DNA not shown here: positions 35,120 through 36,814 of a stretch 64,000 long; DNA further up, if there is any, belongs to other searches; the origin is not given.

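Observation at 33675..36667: Unusual pairing of a p-cresol-methylhydroxylase/VAO-type flavoprotein with a GlcF-like CCG iron-sulfur subunit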

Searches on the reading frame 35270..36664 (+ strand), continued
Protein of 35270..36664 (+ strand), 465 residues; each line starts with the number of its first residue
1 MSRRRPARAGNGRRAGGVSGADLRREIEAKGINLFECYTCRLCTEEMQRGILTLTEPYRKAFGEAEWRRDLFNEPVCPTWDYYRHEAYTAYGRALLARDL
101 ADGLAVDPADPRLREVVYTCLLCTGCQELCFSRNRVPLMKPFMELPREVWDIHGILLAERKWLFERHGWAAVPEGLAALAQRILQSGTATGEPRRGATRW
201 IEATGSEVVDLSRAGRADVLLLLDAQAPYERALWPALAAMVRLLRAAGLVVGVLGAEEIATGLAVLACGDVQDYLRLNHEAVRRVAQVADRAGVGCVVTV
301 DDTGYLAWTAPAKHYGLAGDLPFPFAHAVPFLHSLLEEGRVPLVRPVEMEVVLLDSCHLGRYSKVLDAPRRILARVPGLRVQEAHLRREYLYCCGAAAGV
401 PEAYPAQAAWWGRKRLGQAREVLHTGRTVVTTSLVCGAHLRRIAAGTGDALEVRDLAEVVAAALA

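Call 27: find_encoding_contigs(protein=P0047, flank=6000, max_places=1)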
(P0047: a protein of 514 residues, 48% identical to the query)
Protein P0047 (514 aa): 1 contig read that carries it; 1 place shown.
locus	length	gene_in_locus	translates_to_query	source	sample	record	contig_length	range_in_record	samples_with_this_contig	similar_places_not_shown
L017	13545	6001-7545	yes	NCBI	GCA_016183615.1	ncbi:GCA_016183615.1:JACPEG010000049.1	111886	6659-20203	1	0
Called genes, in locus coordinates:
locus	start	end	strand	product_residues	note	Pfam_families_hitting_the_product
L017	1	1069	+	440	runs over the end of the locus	PF01814:Hemerythrin, PF00005:ABC_tran, PF13304:AAA_21 (weak)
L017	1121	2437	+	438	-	PF00501:AMP-binding, PF14535:AMP-binding_C_2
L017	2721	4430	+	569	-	PF06505:XylR_N, PF02830:V4R (weak), PF00158:Sigma54_activat, PF01078:Mg_chelatase (faint), PF14532:Sigma54_activ_2, PF07724:AAA_2 (weak), PF25601:AAA_lid_14, PF02954:HTH_8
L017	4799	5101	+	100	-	PF13442:Cytochrome_CBB3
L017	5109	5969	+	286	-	-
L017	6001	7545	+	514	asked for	PF01565:FAD_binding_4, PF02913:FAD-oxidase_C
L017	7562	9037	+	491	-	PF00171:Aldedh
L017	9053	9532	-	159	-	PF01243:PNPOx_N, PF12900:Pyridox_ox_2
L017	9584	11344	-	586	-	PF06505:XylR_N, PF02830:V4R, PF00158:Sigma54_activat, PF01078:Mg_chelatase (weak), PF14532:Sigma54_activ_2, PF07724:AAA_2 (weak), PF25601:AAA_lid_14, PF02954:HTH_8, +1 more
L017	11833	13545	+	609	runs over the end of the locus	PF00391:PEP-utilizers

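Call 28: find_encoding_contigs(protein=P0082, flank=6000, max_places=1)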
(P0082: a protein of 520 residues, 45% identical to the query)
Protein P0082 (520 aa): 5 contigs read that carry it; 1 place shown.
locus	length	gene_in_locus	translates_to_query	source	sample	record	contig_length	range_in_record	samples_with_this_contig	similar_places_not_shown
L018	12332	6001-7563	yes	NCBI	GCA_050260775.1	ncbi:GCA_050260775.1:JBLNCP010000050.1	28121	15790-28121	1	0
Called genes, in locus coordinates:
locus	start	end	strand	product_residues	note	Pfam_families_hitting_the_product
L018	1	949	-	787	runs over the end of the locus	PF03176:MMPL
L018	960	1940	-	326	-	-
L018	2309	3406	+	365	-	PF08240:ADH_N, PF16912:Glu_dehyd_C, PF00107:ADH_zinc_N, PF13602:ADH_zinc_N_2 (weak)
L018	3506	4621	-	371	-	-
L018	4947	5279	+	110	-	PF13442:Cytochrome_CBB3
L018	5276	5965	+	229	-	-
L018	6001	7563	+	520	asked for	PF01565:FAD_binding_4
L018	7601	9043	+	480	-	PF00171:Aldedh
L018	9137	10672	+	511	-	PF00501:AMP-binding, PF13193:AMP-binding_C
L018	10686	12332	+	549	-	PF12729:4HB_MCP_1, PF00672:HAMP, PF00015:MCPsignal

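Call 44: predict_structure(alignment_id=A2)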
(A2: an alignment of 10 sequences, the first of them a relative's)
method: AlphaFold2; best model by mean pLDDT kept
length: 465 residues; sequences in the alignment: 10
mean_pLDDT: 68.6   pTM: 0.74
mean pLDDT of the five models: 68.6, 67.0, 66.9, 65.0, 59.8
residues with pLDDT >= 90: 88; 70-90: 158; 50-70: 109; < 50: 110
segments of 3 or more residues with pLDDT < 50: 1-17, 41-92, 124-149, 360-364, 385-391
pLDDT, mean of each block of 10 residues (from residue 1): 33 44 63 54 44 40 40 40 38 52 59 62 46 39 43 63 77 79 75 69 87 90 77 89 96 82 58 75 90 93 75 59 89 94 94 67 60 92 54 65 76 79 82 83 82 92 95
secondary structure, 60 per line:
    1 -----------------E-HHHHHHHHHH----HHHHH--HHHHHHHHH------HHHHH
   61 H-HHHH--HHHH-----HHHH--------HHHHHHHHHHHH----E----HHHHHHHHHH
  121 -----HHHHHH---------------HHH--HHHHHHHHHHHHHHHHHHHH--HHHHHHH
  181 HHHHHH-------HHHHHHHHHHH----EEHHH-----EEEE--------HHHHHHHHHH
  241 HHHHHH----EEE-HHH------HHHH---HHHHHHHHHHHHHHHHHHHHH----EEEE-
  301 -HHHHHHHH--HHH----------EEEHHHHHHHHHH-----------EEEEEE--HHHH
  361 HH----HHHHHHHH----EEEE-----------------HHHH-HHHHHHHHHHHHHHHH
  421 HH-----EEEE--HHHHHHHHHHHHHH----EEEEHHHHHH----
elements in order: H20-29 H34-38 H41-49 H56-61 H63-66 H69-72 H78-81 H90-101 H111-120 H126-131 H152-171 H174-186 H194-204 E219-222 H231-246 E251-253 H264-267 H271-291 E296-299 H302-309 E325-327 H328-337 E349-354 H357-362 H367-374 E379-382 H400-403 H405-422 E428-431 H434-447 E452-455 H456-461

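Call 46: fold_search(model_id=the predicted structure, library=pdb)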
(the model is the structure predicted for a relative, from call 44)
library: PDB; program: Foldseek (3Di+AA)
matches with E <= 10: 663; with E <= 0.001: 8
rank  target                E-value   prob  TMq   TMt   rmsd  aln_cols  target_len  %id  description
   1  9ojn                  3.7e-15  1.00  0.60  0.39   4.4       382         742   20  Structure of Mycobacterium smegmatis EtfD (released 2025-05-21)
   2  9a6l_A                6.2e-09  1.00  0.41  0.75   4.6       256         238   17  Integrative model of LUTA-LUTB by crosslinking MS and deep learning (released 2024-09-18)
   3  5odc_B                4.9e-07  1.00  0.39  0.60   5.6       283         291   16  Heterodisulfide reductase / [NiFe]-hydrogenase complex from Methanothermococcus thermolithotrophicus at 2.3 A resoluti (released 2017-08-30)
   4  8rwn_B                5.1e-07  1.00  0.41  0.64   4.4       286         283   17  CryoEM structure of the Hdr(ABC)2 subunits of the Elp-Hdr complex of Methanothermobacter marburgensis (released 2025-05-14)
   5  8rvy_B                6.0e-06  1.00  0.41  0.62   4.7       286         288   16  CryoEM structure of the Elp-Hdr complex of Methanothermobacter marburgensis state 1 (composite structure) (released 2025-05-14)
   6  7bkb_B                8.7e-05  1.00  0.39  0.58   4.9       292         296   12  Formate dehydrogenase - heterodisulfide reductase - formylmethanofuran dehydrogenase complex from Methanospirillum hun (released 2021-09-29)
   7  8rvy_b                1.7e-04  1.00  0.41  0.63   4.8       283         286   16  CryoEM structure of the Elp-Hdr complex of Methanothermobacter marburgensis state 1 (composite structure) (released 2025-05-14)
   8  2dwu_B                8.3e-04  1.00  0.26  0.37   8.8       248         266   12  Crystal Structure of Glutamate Racemase Isoform RacE1 from Bacillus anthracis (released 2007-06-19)
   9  2gzm_B                1.4e-03  1.00  0.26  0.39   9.0       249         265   11  Crystal Structure of the Glutamate Racemase from Bacillus anthracis (released 2007-05-29)
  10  3ojc_A                1.4e-03  1.00  0.26  0.45   8.3       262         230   10  Crystal structure of a putative Asp/Glu Racemase from Yersinia pestis (released 2010-09-15)
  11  3s81_C                1.4e-03  1.00  0.25  0.41   8.4       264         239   13  Crystal Structure of Putative Aspartate Racemase from Salmonella Typhimurium (released 2011-06-15)
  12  2dwu_A                1.6e-03  1.00  0.25  0.38   8.5       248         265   13  Crystal Structure of Glutamate Racemase Isoform RacE1 from Bacillus anthracis (released 2007-06-19)
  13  3s7z_B                2.4e-03  1.00  0.25  0.42   8.4       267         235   15  Crystal Structure of Putative Aspartate Racemase from Salmonella Typhimurium Complexed with Succinate (released 2011-10-05)
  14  5ijw_B                2.9e-03  0.99  0.23  0.33   9.7       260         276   13  Glutamate Racemase (MurI) from Mycobacterium smegmatis with bound D-glutamate, 1.8 Angstrom resolution, X-ray diffract (released 2016-05-25)
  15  5ijw_A                3.1e-03  0.99  0.24  0.35  10.1       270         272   14  Glutamate Racemase (MurI) from Mycobacterium smegmatis with bound D-glutamate, 1.8 Angstrom resolution, X-ray diffract (released 2016-05-25)
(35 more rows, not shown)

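Call 58: list_cluster_members(proteins=[P0045, P0030, P0046])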
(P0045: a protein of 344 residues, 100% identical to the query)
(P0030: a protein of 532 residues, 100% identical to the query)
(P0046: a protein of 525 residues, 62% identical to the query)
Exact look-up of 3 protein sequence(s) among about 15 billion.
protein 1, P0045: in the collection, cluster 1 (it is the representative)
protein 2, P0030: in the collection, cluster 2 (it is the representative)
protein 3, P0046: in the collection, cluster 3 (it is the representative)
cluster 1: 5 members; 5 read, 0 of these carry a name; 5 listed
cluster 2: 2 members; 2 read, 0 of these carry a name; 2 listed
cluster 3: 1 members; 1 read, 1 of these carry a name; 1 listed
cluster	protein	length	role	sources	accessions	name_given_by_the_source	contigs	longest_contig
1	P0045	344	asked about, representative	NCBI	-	-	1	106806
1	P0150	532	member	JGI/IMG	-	-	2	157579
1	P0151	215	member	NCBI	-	-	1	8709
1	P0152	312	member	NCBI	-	-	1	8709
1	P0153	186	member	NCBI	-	-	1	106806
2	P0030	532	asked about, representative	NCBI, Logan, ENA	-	-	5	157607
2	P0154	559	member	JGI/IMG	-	-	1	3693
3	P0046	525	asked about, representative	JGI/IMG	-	4-cresol dehydrogenase (hydroxylating) flavoprotein subunit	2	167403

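Call 68: find_homologous_proteins(query=P0023, max_evalue=1e-10)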
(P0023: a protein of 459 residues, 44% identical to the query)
Query P0023 (459 aa): 51 proteins with E <= 1e-10 among 5477 candidates.
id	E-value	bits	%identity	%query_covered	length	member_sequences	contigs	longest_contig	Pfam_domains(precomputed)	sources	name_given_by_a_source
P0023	0.0e+0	1086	100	100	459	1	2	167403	PF02754.22,PF13183.12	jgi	jgi:heterodisulfide reductase subunit D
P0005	2.4e-145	503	48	97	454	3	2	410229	PF02754.22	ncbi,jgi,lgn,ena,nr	ncbi:MAG TPA: (Fe-S)-binding protein [bacterium]|nr:(Fe-S)-binding protein [bacterium]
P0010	3.6e-145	502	46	97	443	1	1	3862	PF02754.22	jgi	jgi:Fe-S oxidoreductase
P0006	3.5e-143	496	47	97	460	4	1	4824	PF02754.22,PF13183.12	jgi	jgi:Fe-S oxidoreductase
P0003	7.2e-143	495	48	97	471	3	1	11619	PF02754.22,PF13183.12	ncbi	-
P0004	2.5e-142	493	48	97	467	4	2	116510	PF02754.22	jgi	jgi:Fe-S oxidoreductase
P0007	2.6e-141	489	45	97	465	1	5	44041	PF02754.22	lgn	-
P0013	2.0e-140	487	48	92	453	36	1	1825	PF02754.22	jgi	-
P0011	9.8e-140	484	44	99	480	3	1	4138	PF02754.22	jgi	jgi:Fe-S oxidoreductase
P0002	5.7e-139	482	45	97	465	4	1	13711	PF02754.22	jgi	-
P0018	1.8e-137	477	46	97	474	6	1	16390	PF02754.22,PF13183.12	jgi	-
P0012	1.3e-136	474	46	97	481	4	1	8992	PF02754.22,PF13183.12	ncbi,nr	ncbi:MAG TPA: (Fe-S)-binding protein [bacterium]|nr:(Fe-S)-binding protein [bacterium]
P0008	8.6e-136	471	45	97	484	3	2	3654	PF02754.22,PF13183.12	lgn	-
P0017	1.1e-135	471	45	97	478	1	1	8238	PF02754.22,PF13183.12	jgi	jgi:Fe-S oxidoreductase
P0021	2.6e-135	470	46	97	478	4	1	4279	PF02754.22,PF13183.12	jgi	jgi:Fe-S oxidoreductase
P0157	1.6e-27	114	27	94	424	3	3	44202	PF02754.22,PF13183.12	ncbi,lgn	-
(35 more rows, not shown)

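Call 69: find_encoding_contigs(protein=P0157, flank=5000, max_places=1)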
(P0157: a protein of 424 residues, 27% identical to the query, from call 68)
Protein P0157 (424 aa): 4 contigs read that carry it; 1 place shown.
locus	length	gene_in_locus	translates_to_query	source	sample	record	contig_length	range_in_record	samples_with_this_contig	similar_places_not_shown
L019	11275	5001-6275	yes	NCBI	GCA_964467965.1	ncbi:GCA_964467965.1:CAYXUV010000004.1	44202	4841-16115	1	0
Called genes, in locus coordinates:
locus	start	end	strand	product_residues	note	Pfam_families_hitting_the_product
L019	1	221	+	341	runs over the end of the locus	-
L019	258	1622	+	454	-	PF00501:AMP-binding, PF14535:AMP-binding_C_2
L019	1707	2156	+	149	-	PF12172:zf-ChsH2 (weak), PF01796:OB_ChsH2_C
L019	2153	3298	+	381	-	PF00108:Thiolase_N, PF02803:Thiolase_C, PF22691:Thiolase_C_1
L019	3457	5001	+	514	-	PF01565:FAD_binding_4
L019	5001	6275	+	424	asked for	PF13183:Fer4_8 (weak), PF02754:CCG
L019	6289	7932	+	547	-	PF01565:FAD_binding_4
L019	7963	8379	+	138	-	PF02036:SCP2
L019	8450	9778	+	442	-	PF01565:FAD_binding_4, PF02913:FAD-oxidase_C (faint)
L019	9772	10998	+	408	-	PF13183:Fer4_8 (weak), PF02754:CCG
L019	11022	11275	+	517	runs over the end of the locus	PF01565:FAD_binding_4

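Call 70: find_encoding_contigs(protein=P0026, flank=5000, max_places=1)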
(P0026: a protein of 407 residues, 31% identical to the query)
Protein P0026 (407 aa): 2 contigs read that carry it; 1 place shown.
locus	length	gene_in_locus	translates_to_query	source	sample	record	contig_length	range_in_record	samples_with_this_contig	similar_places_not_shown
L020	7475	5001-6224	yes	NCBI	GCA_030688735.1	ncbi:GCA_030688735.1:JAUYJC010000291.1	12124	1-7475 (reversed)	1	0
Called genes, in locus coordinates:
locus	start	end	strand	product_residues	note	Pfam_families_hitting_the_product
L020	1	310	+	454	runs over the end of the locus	PF06144:DNA_pol3_delta (weak), PF21694:DNA_pol3_delta_C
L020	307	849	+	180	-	PF07894:SACK1, PF13091:PLDc_2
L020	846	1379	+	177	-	-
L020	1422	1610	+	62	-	-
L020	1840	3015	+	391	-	PF00768:Peptidase_S11, PF02113:Peptidase_S13 (weak), PF13354:Beta-lactamase2, PF05036:SPOR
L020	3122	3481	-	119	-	PF13442:Cytochrome_CBB3, PF00034:Cytochrom_C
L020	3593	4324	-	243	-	PF23023:Anti-Pycsar_Apyc1, PF00753:Lactamase_B, PF12706:Lactamase_B_2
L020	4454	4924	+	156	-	PF22381:Staph_reg_Sar_Rot, PF12802:MarR_2, PF01047:MarR, PF13463:HTH_27 (weak)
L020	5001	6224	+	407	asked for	PF13183:Fer4_8 (weak), PF02754:CCG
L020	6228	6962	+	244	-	PF01048:PNP_UDP_1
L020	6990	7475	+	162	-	?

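Call 71: search_solved_structures(query=L019:3457-4998:+, max_evalue=1e-10)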
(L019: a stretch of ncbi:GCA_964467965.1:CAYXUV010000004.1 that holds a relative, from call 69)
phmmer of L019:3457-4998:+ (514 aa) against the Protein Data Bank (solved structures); distinct sequences matched with E-value up to 1e-10: 39.
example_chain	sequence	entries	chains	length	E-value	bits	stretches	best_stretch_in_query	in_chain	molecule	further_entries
8s7t_A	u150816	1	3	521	2.8e-29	105.3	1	18-281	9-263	Oxidoreductase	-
8s7r_A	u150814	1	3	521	3.8e-29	104.9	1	18-281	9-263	Oxidoreductase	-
8s7p_A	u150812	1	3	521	5.1e-29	104.5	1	18-281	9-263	Oxidoreductase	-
8s7n_A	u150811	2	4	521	5.3e-29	104.4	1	18-281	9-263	Oxidoreductase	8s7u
8s7s_A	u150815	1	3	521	5.3e-29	104.4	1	18-281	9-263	Oxidoreductase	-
8s7w_A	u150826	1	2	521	7.2e-29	104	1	18-281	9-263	Oxidoreductase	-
8s7q_A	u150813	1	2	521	7.2e-29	104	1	18-281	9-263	Oxidoreductase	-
7pbg_A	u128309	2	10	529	7.2e-24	87.5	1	18-216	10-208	FAD-binding oxidoreductase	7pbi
1dii_A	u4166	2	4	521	6.7e-23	84.3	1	32-215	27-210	P-CRESOL METHYLHYDROXYLASE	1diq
1wve_A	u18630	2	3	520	6.7e-23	84.3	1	33-215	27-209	4-cresol dehydrogenase [hydroxylating] flavoprotein subunit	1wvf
5fxd_A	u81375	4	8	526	1.4e-22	83.3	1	27-224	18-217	PROBABLE VANILLYL-ALCOHOL OXIDASE | EUGENOL OXIDASE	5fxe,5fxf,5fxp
8bam_A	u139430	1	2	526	1.5e-22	83.1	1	27-224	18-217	Probable vanillyl-alcohol oxidase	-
7ywv_A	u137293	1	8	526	1.6e-22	83.1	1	27-224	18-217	Probable vanillyl-alcohol oxidase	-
8bap_A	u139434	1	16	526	1.6e-22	83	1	27-224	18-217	Probable vanillyl-alcohol oxidase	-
7ywu_A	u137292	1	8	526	1.7e-22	83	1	27-224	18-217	Probable vanillyl-alcohol oxidase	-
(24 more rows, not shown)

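Call 72: search_solved_structures(query=L019:6289-7929:+, max_evalue=1e-10)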
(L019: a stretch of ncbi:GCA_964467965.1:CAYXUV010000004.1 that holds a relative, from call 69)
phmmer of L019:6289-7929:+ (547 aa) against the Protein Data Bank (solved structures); distinct sequences matched with E-value up to 1e-10: 24.
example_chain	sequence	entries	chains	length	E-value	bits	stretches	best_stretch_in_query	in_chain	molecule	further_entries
1wve_A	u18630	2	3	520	2.6e-17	65.7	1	35-191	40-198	4-cresol dehydrogenase [hydroxylating] flavoprotein subunit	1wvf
1dii_A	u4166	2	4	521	2.7e-17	65.7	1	35-191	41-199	P-CRESOL METHYLHYDROXYLASE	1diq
8s7s_A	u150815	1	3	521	4.4e-17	65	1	50-209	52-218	Oxidoreductase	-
8s7t_A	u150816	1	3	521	1.7e-16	63.1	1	50-209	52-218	Oxidoreductase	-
8s7r_A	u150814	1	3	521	2.1e-16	62.7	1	50-209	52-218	Oxidoreductase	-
8s7p_A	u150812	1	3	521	2.7e-16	62.4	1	50-209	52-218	Oxidoreductase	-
8s7w_A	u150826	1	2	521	3.1e-16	62.2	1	50-209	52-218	Oxidoreductase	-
8s7n_A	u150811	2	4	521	3.7e-16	61.9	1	50-209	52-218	Oxidoreductase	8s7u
8s7q_A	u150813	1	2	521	3.7e-16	61.9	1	50-209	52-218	Oxidoreductase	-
7ywv_A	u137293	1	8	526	8.1e-16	60.8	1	35-228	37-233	Probable vanillyl-alcohol oxidase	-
8bam_A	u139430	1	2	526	8.1e-16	60.8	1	35-228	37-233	Probable vanillyl-alcohol oxidase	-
5fxd_A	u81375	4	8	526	9.7e-16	60.6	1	35-228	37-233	PROBABLE VANILLYL-ALCOHOL OXIDASE | EUGENOL OXIDASE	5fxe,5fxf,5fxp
9h8p_A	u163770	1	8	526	1.4e-15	60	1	35-228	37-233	Probable vanillyl-alcohol oxidase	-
9h8q_A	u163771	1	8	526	1.4e-15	60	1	35-228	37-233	Probable vanillyl-alcohol oxidase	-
7ywu_A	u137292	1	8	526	1.4e-15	60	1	35-228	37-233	Probable vanillyl-alcohol oxidase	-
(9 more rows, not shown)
